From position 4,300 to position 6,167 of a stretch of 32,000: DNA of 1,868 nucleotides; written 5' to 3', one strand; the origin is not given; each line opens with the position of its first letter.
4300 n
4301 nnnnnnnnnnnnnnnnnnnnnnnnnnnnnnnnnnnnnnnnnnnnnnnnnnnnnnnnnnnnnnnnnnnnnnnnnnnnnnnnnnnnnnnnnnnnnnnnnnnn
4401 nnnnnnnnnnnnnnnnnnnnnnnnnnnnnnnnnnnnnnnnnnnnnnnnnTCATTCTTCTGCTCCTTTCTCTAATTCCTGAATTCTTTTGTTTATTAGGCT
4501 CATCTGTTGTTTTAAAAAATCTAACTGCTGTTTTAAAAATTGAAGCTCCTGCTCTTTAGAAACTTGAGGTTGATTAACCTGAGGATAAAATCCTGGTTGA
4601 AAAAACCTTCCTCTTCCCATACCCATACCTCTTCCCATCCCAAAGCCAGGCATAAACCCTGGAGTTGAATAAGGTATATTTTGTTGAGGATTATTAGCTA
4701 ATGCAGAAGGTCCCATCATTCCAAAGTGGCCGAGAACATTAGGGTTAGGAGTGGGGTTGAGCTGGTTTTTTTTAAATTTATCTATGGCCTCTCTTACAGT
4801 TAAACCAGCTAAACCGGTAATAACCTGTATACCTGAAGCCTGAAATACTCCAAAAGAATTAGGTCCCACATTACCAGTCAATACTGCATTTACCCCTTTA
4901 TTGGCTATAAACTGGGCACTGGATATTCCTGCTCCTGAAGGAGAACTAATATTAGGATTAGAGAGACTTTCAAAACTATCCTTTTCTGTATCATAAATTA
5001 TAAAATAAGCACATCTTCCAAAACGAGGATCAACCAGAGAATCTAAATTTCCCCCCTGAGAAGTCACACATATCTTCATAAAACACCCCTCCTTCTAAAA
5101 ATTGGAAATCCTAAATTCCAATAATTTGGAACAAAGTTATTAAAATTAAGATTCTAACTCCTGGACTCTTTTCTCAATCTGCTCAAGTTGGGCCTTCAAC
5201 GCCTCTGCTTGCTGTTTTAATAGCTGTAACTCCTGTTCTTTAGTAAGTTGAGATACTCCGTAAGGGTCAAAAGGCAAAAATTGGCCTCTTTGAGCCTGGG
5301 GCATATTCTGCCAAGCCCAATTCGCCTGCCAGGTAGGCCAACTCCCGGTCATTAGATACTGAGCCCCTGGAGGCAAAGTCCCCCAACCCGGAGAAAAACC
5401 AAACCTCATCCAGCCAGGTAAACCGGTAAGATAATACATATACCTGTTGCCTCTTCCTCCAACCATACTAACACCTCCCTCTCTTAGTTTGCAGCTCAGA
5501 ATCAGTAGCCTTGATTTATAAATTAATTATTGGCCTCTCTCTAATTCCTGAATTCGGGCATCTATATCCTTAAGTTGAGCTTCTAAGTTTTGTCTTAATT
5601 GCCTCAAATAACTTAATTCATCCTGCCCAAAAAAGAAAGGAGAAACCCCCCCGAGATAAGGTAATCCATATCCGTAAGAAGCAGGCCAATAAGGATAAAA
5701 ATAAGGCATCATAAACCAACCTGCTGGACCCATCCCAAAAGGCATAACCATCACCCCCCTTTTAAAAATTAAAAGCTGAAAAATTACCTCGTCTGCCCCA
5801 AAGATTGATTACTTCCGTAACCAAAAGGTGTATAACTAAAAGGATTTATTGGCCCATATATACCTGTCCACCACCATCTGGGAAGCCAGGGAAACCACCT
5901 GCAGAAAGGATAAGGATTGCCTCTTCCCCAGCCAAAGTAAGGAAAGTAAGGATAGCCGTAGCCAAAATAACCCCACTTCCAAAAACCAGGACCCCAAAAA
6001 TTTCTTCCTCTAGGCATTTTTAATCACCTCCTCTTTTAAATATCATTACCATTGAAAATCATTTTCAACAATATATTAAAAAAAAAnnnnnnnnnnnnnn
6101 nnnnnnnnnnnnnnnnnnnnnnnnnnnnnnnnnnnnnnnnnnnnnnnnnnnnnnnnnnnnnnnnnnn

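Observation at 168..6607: Fur-gated 13-gene operon linking NifX-like, ferredoxin, MinD-ferredoxin and Mrp proteins to low-complexity coiled-coil proteins: candidate uncharacterised metallocluster system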

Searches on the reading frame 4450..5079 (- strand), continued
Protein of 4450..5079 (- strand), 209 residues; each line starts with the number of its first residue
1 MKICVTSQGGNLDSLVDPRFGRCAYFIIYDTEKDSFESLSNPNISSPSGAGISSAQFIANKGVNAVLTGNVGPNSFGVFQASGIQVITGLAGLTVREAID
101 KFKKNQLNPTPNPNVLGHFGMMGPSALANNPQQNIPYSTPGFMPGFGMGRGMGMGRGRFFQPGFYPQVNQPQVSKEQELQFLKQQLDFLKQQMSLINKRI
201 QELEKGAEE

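Call 51: find_encoding_contigs(protein=window:4450-5079:-, flank=10000, max_places=4)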
Protein window:4450-5079:- (209 aa): 4 contigs read that carry it; 2 places shown.
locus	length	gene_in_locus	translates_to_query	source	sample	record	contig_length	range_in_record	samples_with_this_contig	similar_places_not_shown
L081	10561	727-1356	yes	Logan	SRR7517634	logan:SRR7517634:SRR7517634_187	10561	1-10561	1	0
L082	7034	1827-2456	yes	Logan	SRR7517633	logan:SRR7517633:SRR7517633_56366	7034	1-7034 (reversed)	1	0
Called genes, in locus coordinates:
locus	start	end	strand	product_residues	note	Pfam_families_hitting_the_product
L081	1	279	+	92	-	?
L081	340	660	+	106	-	-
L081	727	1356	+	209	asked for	PF02579:Nitro_FeMo-Co, PF17253:DUF5320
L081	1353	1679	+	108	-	PF02579:Nitro_FeMo-Co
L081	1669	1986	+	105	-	PF00037:Fer4 (weak), PF14697:Fer4_21, PF13187:Fer4_9, PF12797:Fer4_2, PF13237:Fer4_10 (weak), PF00037:Fer4, PF12837:Fer4_6, PF14697:Fer4_21 (weak), +5 more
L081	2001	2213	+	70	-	-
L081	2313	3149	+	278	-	PF01656:CbiA, PF10609:ParA (weak), PF13614:AAA_31 (faint), PF00037:Fer4 (weak), PF14697:Fer4_21, PF13187:Fer4_9 (weak), PF00037:Fer4 (weak), PF10609:ParA (weak), +5 more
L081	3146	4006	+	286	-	PF00142:Fer4_NifH (faint), PF01656:CbiA, PF10609:ParA (faint), PF00037:Fer4 (faint), PF12837:Fer4_6 (faint), PF14697:Fer4_21 (weak)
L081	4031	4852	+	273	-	PF20720:nSTAND3 (faint), PF01656:CbiA, PF02374:ArsA_ATPase, PF09140:MipZ (weak), PF10609:ParA, PF13614:AAA_31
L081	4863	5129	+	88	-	PF09723:Zn_ribbon_8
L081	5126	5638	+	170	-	PF14803:Zn_ribbon_Nudix (faint), PF00293:NUDIX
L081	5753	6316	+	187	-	PF05148:Methyltransf_8 (weak), PF13489:Methyltransf_23 (weak), PF01209:Ubie_methyltran, PF05175:MTS (weak), PF13847:Methyltransf_31, PF08241:Methyltransf_11, PF08242:Methyltransf_12, PF13649:Methyltransf_25, +1 more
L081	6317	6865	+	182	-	PF07920:DUF1684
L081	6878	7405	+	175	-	PF01965:DJ-1_PfpI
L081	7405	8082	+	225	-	PF01168:Ala_racemase_N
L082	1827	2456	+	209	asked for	PF02579:Nitro_FeMo-Co, PF17253:DUF5320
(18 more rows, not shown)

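Call 65: predict_structure(alignment_id=A1)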
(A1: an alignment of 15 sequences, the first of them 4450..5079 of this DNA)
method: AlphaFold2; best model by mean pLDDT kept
length: 209 residues; sequences in the alignment: 15
mean_pLDDT: 80.6   pTM: 0.56
mean pLDDT of the five models: 80.6, 79.1, 79.1, 78.1, 77.3
residues with pLDDT >= 90: 132; 70-90: 19; 50-70: 5; < 50: 53
segments of 3 or more residues with pLDDT < 50: 119-171
pLDDT, mean of each block of 10 residues (from residue 1): 98 98 98 97 93 97 98 96 97 98 97 76 42 41 45 41 39 74 91 93 83
secondary structure, 60 per line:
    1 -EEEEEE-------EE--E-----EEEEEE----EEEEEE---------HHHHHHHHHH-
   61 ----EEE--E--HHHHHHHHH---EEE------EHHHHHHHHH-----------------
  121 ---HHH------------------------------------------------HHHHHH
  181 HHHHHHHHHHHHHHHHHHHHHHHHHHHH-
elements in order: E2-7 E25-30 E35-40 H50-59 E65-67 H73-81 E85-87 H95-103 H175-208

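Call 92: search_protein_families(library=pfam, alignment_id=A6, max_evalue=0.0001)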
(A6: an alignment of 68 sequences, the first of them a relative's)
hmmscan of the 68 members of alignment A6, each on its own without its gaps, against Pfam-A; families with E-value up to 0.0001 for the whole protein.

A. member 1, L001:12946-13650:+ (234 aa): 2 families
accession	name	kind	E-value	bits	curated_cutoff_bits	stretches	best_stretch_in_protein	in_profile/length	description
PF00753.33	Lactamase_B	-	1.2e-10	42.1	22.7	1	24-88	9-74/196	Metallo-beta-lactamase superfamily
PF12706.13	Lactamase_B_2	-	7.8e-09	35.8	27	1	32-102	2-76/200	Beta-lactamase superfamily domain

B. families by the number of members that match (of 68 scanned): 50 families (the first 25 are shown)
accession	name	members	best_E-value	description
PF17253.7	DUF5320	14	8.8e-30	Family of unknown function (DUF5320)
PF08241.18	Methyltransf_11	10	1.2e-22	Methyltransferase domain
PF13847.12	Methyltransf_31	10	4.6e-22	Methyltransferase domain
PF13649.12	Methyltransf_25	10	1e-18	Methyltransferase domain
PF13489.12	Methyltransf_23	10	6.9e-18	Methyltransferase domain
PF08242.18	Methyltransf_12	10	4.3e-14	Methyltransferase domain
PF01209.24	Ubie_methyltran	10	6.2e-11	ubiE/COQ5 methyltransferase family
PF01592.21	NifU_N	6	3.2e-37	NifU-like N terminal domain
PF04055.27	Radical_SAM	5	1.1e-14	Radical SAM superfamily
PF01937.24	ARMT1-like_dom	4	3.7e-76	Damage-control phosphatase ARMT1-like domain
PF00753.33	Lactamase_B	4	1.2e-10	Metallo-beta-lactamase superfamily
PF12706.13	Lactamase_B_2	4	3.6e-09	Beta-lactamase superfamily domain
PF02353.26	CMAS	4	2.6e-07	Mycolic acid cyclopropane synthetase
PF02579.22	Nitro_FeMo-Co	3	8.6e-11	Dinitrogenase iron-molybdenum cofactor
PF07992.20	Pyr_redox_2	2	2.6e-63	Pyridine nucleotide-disulphide oxidoreductase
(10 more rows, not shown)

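Call 94: search_protein_families(library=pfam, alignment_id=A7, max_evalue=0.0001)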
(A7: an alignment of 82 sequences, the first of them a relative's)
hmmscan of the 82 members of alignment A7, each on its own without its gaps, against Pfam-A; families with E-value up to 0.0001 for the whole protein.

A. member 1, L001:17643-18017:- (124 aa): 0 families

B. families by the number of members that match (of 82 scanned): 86 families (the first 25 are shown)
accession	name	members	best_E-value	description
PF00753.33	Lactamase_B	7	1.4e-16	Metallo-beta-lactamase superfamily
PF04055.27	Radical_SAM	7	1.5e-16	Radical SAM superfamily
PF12706.13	Lactamase_B_2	7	3.1e-09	Beta-lactamase superfamily domain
PF01592.21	NifU_N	5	5.4e-34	NifU-like N terminal domain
PF07992.20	Pyr_redox_2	4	1.6e-62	Pyridine nucleotide-disulphide oxidoreductase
PF08241.18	Methyltransf_11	4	5.9e-22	Methyltransferase domain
PF13649.12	Methyltransf_25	4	2.7e-19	Methyltransferase domain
PF00070.33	Pyr_redox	4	3.6e-19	Pyridine nucleotide-disulphide oxidoreductase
PF08242.18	Methyltransf_12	4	8.4e-14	Methyltransferase domain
PF13738.12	Pyr_redox_3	4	2.1e-13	Pyridine nucleotide-disulphide oxidoreductase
PF13489.12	Methyltransf_23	4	2.1e-12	Methyltransferase domain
PF01937.24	ARMT1-like_dom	3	1.5e-76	Damage-control phosphatase ARMT1-like domain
PF00226.36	DnaJ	3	3.9e-15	DnaJ domain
PF02852.28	Pyr_redox_dim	3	5.7e-15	Pyridine nucleotide-disulphide oxidoreductase, dimerisation domain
PF13847.12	Methyltransf_31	3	2.5e-14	Methyltransferase domain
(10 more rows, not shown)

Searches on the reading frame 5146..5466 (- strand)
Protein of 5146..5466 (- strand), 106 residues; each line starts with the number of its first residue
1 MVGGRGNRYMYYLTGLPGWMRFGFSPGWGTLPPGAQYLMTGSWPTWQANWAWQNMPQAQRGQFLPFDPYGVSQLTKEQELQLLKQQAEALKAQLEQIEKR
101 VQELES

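Call 3: search_protein_families(library=pfam, proteins=[window:5146-5466:-], max_evalue=0.01)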
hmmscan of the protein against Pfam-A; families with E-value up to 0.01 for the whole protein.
window:5146-5466:- (106 aa): 1 family
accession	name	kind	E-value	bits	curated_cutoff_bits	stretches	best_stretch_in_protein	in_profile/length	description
PF17253.7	DUF5320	-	0.00012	23.7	27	1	49-104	55-99/99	Family of unknown function (DUF5320)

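Call 11: search_protein_families(library=ncbifam, proteins=[window:5146-5466:-], max_evalue=0.01)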
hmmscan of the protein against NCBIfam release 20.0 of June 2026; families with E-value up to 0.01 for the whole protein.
window:5146-5466:- (106 aa): 0 families

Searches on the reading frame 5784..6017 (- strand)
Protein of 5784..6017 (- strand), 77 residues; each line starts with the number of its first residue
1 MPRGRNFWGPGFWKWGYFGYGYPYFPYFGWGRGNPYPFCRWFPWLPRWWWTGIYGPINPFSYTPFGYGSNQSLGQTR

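Call 3: search_protein_families(library=pfam, proteins=[window:5784-6017:-], max_evalue=0.01)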
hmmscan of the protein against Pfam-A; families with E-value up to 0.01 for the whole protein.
window:5784-6017:- (77 aa): 0 families

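Call 11: search_protein_families(library=ncbifam, proteins=[window:5784-6017:-], max_evalue=0.01)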
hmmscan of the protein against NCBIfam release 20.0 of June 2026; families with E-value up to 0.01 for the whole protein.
window:5784-6017:- (77 aa): 0 families

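Call 68: find_homologous_proteins(query=window:5784-6017:-, max_evalue=0.001)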
Query window:5784-6017:- (77 aa): 70 proteins with E <= 0.001 among 139 candidates.
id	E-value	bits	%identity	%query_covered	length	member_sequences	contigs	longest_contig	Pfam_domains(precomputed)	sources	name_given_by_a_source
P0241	5.9e-29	118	73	97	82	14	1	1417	-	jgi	-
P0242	2.3e-26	110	74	95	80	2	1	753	-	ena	-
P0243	2.6e-23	100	78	81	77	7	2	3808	-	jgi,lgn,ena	-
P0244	2.7e-23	100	68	97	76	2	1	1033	-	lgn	-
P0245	2.9e-22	97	76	79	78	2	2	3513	-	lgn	-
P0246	7.9e-19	86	74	79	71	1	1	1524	-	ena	-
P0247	1.3e-18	85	65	91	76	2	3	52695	-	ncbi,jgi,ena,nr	ncbi:MAG: hypothetical protein DRP76_04400 [Candidatus Omnitrophota bacterium]|nr:MAG: hypothetical 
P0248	6.4e-15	73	68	88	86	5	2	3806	-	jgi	jgi:hypothetical protein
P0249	6.7e-15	73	55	95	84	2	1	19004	-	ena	-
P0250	4.2e-14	70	69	51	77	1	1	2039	-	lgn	-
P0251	1.3e-13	69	73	64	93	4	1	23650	PF17253.8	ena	-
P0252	4.3e-12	64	50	94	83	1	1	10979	-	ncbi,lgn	-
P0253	3.7e-11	61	80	45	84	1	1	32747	PF17253.8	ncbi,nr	ncbi:MAG: DUF5320 domain-containing protein [Methanocellales archaeon]|nr:DUF5320 domain-containing 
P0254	6.1e-11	60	54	83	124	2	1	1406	-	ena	-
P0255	1.1e-10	59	65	71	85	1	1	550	-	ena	-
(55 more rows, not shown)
